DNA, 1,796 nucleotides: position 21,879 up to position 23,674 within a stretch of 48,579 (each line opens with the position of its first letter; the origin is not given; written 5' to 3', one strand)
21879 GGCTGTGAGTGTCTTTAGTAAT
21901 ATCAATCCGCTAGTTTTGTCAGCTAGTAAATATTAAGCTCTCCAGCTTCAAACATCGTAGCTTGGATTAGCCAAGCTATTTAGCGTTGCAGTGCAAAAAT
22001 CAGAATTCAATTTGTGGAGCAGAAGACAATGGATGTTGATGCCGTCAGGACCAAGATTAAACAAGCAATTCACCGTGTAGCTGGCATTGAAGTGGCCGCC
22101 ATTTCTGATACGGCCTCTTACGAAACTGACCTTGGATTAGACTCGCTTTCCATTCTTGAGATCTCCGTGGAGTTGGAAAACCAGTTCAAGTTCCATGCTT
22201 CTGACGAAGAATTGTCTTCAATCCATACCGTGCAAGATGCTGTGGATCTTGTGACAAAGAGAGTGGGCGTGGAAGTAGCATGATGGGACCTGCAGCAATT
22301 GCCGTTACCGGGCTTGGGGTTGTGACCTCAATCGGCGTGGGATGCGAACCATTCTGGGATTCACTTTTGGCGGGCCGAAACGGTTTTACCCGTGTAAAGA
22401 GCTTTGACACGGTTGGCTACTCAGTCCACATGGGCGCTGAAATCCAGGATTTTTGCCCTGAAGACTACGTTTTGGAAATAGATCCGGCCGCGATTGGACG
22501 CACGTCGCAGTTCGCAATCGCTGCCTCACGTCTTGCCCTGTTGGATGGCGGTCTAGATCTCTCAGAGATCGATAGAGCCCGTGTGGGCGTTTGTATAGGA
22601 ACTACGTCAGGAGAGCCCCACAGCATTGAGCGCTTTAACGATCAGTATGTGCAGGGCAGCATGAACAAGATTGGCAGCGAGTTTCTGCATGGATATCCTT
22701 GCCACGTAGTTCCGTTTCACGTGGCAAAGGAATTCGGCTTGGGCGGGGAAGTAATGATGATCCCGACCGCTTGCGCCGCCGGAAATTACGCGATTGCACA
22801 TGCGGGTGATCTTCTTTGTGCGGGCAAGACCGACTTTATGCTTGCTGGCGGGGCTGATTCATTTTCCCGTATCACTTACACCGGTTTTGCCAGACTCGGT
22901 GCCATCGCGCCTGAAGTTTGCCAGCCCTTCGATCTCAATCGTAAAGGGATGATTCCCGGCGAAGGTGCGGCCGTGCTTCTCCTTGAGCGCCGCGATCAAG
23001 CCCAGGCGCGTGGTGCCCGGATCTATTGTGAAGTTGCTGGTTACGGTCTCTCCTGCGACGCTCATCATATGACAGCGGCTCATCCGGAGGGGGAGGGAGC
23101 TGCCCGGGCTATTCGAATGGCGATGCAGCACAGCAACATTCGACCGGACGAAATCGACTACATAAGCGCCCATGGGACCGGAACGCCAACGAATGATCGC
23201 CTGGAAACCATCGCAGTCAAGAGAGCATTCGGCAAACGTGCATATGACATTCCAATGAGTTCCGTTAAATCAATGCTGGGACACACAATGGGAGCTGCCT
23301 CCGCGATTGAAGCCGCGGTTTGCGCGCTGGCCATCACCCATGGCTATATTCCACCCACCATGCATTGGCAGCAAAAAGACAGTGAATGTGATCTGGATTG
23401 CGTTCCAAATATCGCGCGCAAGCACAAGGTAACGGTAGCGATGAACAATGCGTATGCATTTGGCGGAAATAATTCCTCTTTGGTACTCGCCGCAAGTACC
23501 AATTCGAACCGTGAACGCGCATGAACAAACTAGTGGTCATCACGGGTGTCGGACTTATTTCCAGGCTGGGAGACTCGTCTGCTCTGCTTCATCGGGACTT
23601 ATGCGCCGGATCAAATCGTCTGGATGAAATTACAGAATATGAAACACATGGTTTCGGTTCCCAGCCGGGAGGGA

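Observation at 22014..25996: ACP / KS / Cys-less KS partner operon fused in register to a class I HMG-CoA reductase homologue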

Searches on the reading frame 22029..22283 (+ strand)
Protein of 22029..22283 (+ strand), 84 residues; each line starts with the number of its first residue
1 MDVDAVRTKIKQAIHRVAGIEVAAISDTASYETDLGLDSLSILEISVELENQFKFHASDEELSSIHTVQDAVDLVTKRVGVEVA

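Call 5: search_protein_families(library=pfam, proteins=[window:22029-22283:+])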
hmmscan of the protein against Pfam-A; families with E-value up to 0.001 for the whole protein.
window:22029-22283:+ (84 aa): 1 family
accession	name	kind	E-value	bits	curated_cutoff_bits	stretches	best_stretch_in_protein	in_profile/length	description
PF00550.31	PP-binding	-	8.5e-12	45.6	20.8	1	9-75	2-67/67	Phosphopantetheine attachment site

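Call 7: search_protein_families(library=ncbifam, proteins=[window:22029-22283:+], max_evalue=0.00001)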
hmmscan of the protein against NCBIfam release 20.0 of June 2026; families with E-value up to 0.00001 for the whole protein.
window:22029-22283:+ (84 aa): 11 families
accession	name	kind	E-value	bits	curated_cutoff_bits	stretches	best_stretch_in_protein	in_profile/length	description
NF040636.1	AcpM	exception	9.5e-16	57.6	146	1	7-77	7-77/93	meromycolate extension acyl carrier protein AcpM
NF002148.0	PRK00982.1-2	subfamily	4.8e-15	55.2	71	1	5-78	4-77/79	acyl carrier protein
NF002147.0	PRK00982.1-1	equivalog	2.1e-14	53.1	84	1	5-77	7-79/83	acyl carrier protein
NF002149.0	PRK00982.1-3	equivalog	2.9e-14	52.8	106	1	5-78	3-76/78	acyl carrier protein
TIGR00517.1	acyl_carrier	equivalog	1e-13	51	70.45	1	5-78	3-76/77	acyl carrier protein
NF002150.0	PRK00982.1-4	subfamily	5.3e-13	49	66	1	1-78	1-78/80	acyl carrier protein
NF002151.0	PRK00982.1-5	equivalog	7.5e-12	45.2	92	1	6-78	4-76/78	acyl carrier protein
NF009104.0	PRK12449.1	equivalog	1.3e-09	37.8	70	1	3-79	3-79/80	acyl carrier protein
NF058660.1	cispen_ACP_AmcB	equivalog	1.8e-07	31.2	80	1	20-77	16-77/80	cispentacin biosynthesis acyl carrier protein AmcB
NF006031.0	PRK08172.1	equivalog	7.5e-07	29.7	76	1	3-79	3-78/82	acyl carrier protein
NF003757.0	PRK05350.1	equivalog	4.3e-06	26.8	65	1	4-77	5-78/83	acyl carrier protein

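Call 19: search_solved_structures(query=window:22029-22283:+, show_alignments=1, max_evalue=0.000001)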
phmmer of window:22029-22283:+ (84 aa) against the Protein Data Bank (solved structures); distinct sequences matched with E-value up to 0.000001: 48.
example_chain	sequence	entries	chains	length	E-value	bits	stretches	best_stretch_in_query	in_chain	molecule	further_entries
7e42_A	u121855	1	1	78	7.2e-13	51.6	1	6-80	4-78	Acyl carrier protein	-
5y08_A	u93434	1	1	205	7.3e-12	48.4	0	9-78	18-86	4-hydroxy-2,2'-bipyrrole-5-methanol synthase PigH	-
4dxe_H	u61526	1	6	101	6.4e-10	42.3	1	9-76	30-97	Acyl carrier protein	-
2x2b_A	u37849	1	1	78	1.1e-09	41.4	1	12-76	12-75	ACYL CARRIER PROTEIN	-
1hy8_A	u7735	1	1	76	1.2e-09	41.3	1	13-76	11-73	ACYL CARRIER PROTEIN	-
9iho_U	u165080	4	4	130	1.5e-09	41.1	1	23-76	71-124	Acyl carrier protein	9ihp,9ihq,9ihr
2l0q_A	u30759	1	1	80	1.8e-09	40.8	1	6-76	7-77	Acyl carrier protein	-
2k92_A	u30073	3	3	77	4.1e-09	39.7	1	6-76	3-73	Acyl carrier protein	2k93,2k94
6n3p_G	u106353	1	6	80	4.1e-09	39.7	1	5-76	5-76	Acyl carrier protein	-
4ihf_G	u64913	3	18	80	4.2e-09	39.7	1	5-76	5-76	Acyl carrier protein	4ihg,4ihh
1f80_D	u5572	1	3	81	4.6e-09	39.5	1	11-76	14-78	ACYL CARRIER PROTEIN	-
1l0h_A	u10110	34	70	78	4.7e-09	39.5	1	5-76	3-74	ACYL CARRIER PROTEIN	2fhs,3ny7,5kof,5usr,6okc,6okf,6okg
3gzl_A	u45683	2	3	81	4.8e-09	39.5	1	9-77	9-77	Acyl carrier protein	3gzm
2fq0_A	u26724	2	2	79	4.8e-09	39.5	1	9-77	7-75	acyl carrier protein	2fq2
5vcb_f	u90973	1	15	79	5.2e-09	39.4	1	6-76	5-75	Acyl carrier protein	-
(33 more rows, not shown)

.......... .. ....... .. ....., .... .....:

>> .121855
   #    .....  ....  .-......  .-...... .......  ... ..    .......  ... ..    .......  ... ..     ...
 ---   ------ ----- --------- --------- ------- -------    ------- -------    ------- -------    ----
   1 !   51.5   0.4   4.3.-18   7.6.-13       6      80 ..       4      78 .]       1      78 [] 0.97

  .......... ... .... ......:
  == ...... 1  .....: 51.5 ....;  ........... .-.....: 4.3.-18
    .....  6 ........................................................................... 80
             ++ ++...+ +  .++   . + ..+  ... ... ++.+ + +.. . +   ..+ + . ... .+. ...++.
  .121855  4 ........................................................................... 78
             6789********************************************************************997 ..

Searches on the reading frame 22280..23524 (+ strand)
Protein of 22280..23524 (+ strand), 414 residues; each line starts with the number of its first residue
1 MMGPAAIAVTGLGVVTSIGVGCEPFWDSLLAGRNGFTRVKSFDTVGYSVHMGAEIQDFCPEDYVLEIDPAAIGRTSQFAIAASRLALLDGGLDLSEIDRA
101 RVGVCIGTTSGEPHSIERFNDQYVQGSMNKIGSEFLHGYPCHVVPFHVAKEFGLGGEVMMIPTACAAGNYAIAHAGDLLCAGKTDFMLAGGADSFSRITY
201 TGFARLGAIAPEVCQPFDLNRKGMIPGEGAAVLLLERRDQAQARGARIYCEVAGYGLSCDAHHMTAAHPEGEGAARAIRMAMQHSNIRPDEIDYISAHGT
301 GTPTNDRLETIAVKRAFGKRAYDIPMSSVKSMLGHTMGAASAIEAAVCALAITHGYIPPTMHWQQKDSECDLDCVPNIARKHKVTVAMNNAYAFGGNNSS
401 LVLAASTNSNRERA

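Call 5: search_protein_families(library=pfam, proteins=[window:22280-23524:+])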
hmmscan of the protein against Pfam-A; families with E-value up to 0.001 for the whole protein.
window:22280-23524:+ (414 aa): 2 families
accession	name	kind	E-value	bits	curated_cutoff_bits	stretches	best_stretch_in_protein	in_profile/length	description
PF00109.32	ketoacyl-synt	-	4.3e-40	138.3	20.8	1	6-241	3-252/252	Beta-ketoacyl synthase, N-terminal domain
PF02801.28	Ketoacyl-synt_C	-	2.5e-38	131.2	20.8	1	249-363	1-118/119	Beta-ketoacyl synthase, C-terminal domain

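Call 7: search_protein_families(library=ncbifam, proteins=[window:22280-23524:+], max_evalue=0.00001)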
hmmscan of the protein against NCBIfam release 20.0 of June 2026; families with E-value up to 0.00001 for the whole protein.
window:22280-23524:+ (414 aa): 22 families
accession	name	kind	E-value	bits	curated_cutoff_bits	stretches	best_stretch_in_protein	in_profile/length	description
TIGR03150.1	fabF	equivalog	5.9e-123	410.5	493.75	1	7-403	3-406/407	beta-ketoacyl-ACP synthase II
NF005589.0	PRK07314.1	subfamily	1.8e-118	395.9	387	1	7-404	6-410/413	beta-ketoacyl-ACP synthase II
NF004970.0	PRK06333.1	subfamily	1.7e-91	307.2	525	1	6-404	5-420/424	beta-ketoacyl-ACP synthase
NF006274.0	PRK08439.1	equivalog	2.8e-91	306.3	621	1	7-403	4-403/406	beta-ketoacyl-ACP synthase II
NF006618.0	PRK09185.1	subfamily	4e-82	276.4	407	1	6-405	4-392/394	beta-ketoacyl-ACP synthase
NF006434.0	PRK08722.1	equivalog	1e-81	275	759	1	6-403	5-411/414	beta-ketoacyl-ACP synthase II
NF006587.0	PRK09116.1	equivalog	3.2e-78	263.3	470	1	7-404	4-405/408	beta-ketoacyl-ACP synthase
NF005076.0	PRK06501.1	equivalog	9.4e-77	258.7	629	1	3-406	9-423/425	beta-ketoacyl-ACP synthase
NF004618.0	PRK05952.1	equivalog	5.6e-76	255.9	455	1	7-405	4-382/384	beta-ketoacyl-ACP synthase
NF058662.1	cispenta_AmcF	equivalog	4.6e-66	223.3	325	1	7-404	2-368/369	cispentacin biosynthesis acyltransferase subunit AmcF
NF005916.1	PRK07910.1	equivalog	6.2e-66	223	560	1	6-403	13-415/418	KasA/KasB family beta-ketoacyl-ACP synthase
NF005935.0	PRK07967.1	equivalog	1.4e-63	215.1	630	1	7-404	4-402/406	beta-ketoacyl-ACP synthase I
NF005490.0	PRK07103.1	equivalog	7.8e-60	203.1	445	1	6-404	5-411/414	polyketide beta-ketoacyl:acyl carrier protein synthase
NF045894.1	PKS_plus_SDR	equivalog_domain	2.8e-37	128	1740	1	87-373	102-386/1515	type I polyketide synthase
TIGR02813.1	omega_3_PfaA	subfamily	2.1e-34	117.6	1010.1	1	116-376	162-422/2582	polyketide-type polyunsaturated fatty acid synthase PfaA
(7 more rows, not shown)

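Call 18: search_solved_structures(query=window:22280-23524:+, show_alignments=1, max_evalue=1e-60)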
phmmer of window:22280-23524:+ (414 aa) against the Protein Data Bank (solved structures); distinct sequences matched with E-value up to 1e-60: 42.
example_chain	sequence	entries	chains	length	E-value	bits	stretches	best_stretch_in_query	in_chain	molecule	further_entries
9s5h_B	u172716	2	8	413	3.6e-144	483.8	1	7-404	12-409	3-oxoacyl-(Acyl-carrier-protein) synthase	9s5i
6kxd_A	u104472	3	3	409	1e-95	324.2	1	7-404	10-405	Ketosynthase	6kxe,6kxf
1j3n_A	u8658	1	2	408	2.1e-88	300.1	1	7-402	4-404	3-oxoacyl-(acyl-carrier protein) synthase II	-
3o04_A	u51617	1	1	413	2.3e-87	296.7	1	6-403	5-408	beta-keto-acyl carrier protein synthase II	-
5sxo_A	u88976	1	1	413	4.4e-87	295.8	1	6-403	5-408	3-oxoacyl-[acyl-carrier-protein] synthase 2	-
4ls6_A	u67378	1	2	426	1.3e-83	284.3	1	5-403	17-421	3-oxoacyl-[acyl-carrier-protein] synthase 2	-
4ls5_A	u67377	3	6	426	1.4e-83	284.3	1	5-403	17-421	3-oxoacyl-[acyl-carrier-protein] synthase 2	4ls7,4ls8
2gqd_A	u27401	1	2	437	1.6e-83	284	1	6-403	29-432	3-oxoacyl-[acyl-carrier-protein] synthase 2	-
4r8e_A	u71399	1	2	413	2.2e-82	280.3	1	5-403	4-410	3-oxoacyl-[acyl-carrier-protein] synthase 2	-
1e5m_A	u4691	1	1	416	6.7e-82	278.7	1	6-402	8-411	BETA KETOACYL ACYL CARRIER PROTEIN SYNTHASE II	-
4qav_A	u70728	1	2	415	4.7e-80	272.6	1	5-403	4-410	3-oxoacyl-[acyl-carrier-protein] synthase 2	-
8qm1_A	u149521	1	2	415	4.5e-79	269.4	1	5-403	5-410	3-oxoacyl-[acyl-carrier-protein] synthase 2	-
4b7v_A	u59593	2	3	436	5.4e-79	269.1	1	5-403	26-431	3-OXOACYL-[ACYL-CARRIER-PROTEIN] SYNTHASE 2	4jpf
8cn8_A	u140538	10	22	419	7.9e-78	265.3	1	5-403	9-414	3-oxoacyl-[acyl-carrier-protein] synthase 2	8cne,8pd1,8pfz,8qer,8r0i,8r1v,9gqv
8pj0_A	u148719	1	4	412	9.7e-78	265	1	7-403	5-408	3-oxoacyl-[acyl-carrier-protein] synthase 2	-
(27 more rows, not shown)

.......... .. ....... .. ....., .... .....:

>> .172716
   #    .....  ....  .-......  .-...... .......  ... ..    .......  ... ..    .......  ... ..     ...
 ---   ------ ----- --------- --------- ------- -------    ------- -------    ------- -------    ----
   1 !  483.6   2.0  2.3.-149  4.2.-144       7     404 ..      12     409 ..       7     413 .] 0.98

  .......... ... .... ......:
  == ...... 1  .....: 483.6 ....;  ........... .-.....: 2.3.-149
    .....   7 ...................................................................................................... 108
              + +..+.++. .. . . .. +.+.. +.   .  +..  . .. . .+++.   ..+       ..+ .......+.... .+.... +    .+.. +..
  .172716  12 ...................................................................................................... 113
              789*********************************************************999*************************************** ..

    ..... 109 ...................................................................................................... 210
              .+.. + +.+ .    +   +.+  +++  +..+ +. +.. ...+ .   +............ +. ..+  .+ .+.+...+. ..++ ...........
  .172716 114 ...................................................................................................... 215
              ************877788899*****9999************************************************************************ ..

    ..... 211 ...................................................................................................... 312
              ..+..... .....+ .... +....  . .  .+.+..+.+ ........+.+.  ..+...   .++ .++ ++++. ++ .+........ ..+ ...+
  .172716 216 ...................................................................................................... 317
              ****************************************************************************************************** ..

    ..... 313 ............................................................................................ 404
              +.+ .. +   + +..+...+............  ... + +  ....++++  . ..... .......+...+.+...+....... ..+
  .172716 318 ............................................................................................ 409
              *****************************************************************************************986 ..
